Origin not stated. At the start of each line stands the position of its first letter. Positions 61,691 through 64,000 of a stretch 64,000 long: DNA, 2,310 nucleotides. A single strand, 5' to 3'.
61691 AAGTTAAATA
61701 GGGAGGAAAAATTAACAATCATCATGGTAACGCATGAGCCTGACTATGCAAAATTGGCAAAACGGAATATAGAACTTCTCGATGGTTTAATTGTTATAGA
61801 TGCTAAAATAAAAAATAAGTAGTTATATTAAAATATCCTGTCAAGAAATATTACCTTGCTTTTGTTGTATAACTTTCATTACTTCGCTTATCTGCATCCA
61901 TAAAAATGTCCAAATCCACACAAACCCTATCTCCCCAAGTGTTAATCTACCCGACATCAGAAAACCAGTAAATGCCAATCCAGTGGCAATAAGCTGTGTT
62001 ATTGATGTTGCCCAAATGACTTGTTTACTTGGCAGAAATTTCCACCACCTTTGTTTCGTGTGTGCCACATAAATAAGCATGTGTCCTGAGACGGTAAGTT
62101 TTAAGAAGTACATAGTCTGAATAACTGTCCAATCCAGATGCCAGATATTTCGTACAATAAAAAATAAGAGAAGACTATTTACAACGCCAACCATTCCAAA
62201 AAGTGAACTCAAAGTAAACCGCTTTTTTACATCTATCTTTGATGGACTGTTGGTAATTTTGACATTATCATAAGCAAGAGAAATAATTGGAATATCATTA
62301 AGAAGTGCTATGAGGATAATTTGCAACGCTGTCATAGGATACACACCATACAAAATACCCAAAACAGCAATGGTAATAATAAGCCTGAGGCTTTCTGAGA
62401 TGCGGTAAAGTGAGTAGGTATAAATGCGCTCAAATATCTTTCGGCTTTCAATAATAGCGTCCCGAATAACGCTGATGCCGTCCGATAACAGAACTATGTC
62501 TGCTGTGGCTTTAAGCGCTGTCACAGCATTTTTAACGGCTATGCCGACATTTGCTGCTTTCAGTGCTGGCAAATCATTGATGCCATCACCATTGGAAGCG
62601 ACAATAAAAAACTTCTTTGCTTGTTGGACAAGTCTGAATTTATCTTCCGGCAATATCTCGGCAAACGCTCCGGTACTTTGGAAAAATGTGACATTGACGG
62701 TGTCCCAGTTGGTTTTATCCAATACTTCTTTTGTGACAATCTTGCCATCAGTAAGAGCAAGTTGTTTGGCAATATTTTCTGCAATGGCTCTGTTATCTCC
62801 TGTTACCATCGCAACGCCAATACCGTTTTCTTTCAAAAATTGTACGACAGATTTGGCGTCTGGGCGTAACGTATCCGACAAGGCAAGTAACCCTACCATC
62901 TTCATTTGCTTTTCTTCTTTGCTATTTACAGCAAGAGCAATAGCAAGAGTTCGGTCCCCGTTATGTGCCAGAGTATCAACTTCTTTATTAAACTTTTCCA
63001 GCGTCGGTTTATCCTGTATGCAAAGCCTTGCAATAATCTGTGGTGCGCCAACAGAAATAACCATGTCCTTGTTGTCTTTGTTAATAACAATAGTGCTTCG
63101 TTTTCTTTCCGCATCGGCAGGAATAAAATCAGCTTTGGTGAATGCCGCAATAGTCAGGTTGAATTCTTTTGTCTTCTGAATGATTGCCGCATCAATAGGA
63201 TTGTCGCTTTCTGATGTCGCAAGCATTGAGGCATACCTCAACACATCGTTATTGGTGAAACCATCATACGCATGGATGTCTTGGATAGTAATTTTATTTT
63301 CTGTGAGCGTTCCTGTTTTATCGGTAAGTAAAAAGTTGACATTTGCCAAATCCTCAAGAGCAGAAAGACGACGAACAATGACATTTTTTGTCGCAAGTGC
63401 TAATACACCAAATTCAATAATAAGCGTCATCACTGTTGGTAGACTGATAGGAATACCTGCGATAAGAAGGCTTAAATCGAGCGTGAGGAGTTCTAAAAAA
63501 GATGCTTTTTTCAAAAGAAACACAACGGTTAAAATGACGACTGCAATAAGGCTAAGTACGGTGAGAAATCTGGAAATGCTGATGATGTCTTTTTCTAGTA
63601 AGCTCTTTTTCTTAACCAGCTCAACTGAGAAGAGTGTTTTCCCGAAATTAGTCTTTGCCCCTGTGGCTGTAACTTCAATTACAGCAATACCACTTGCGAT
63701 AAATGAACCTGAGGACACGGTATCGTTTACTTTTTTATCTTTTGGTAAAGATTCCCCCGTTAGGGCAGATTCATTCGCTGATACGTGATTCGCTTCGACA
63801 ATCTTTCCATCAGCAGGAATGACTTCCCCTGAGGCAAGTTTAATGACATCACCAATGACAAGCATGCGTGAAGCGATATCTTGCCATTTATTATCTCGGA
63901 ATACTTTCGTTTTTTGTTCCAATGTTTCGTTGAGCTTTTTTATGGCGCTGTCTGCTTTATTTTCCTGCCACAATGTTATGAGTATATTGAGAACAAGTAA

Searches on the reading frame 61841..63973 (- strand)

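Call 54: search_protein_families(library=pfam, proteins=[window:61841-63973:-], max_evalue=0.001)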
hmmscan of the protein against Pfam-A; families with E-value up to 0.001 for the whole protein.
window:61841-63973:- (710 aa): 4 families
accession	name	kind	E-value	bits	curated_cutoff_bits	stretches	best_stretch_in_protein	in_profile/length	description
PF00122.25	E1-E2_ATPase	-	2.1e-41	141.9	28.1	1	18-196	3-181/181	E1-E2 ATPase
PF00702.32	Hydrolase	-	6.1e-20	72.9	26.4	1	216-475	5-191/191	haloacid dehalogenase-like hydrolase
PF08282.18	Hydrolase_3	-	1.5e-07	31.8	20.9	1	460-497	208-245/255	haloacid dehalogenase-like hydrolase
PF12710.13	HAD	-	0.00019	22.4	27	1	366-472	83-189/189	haloacid dehalogenase-like hydrolase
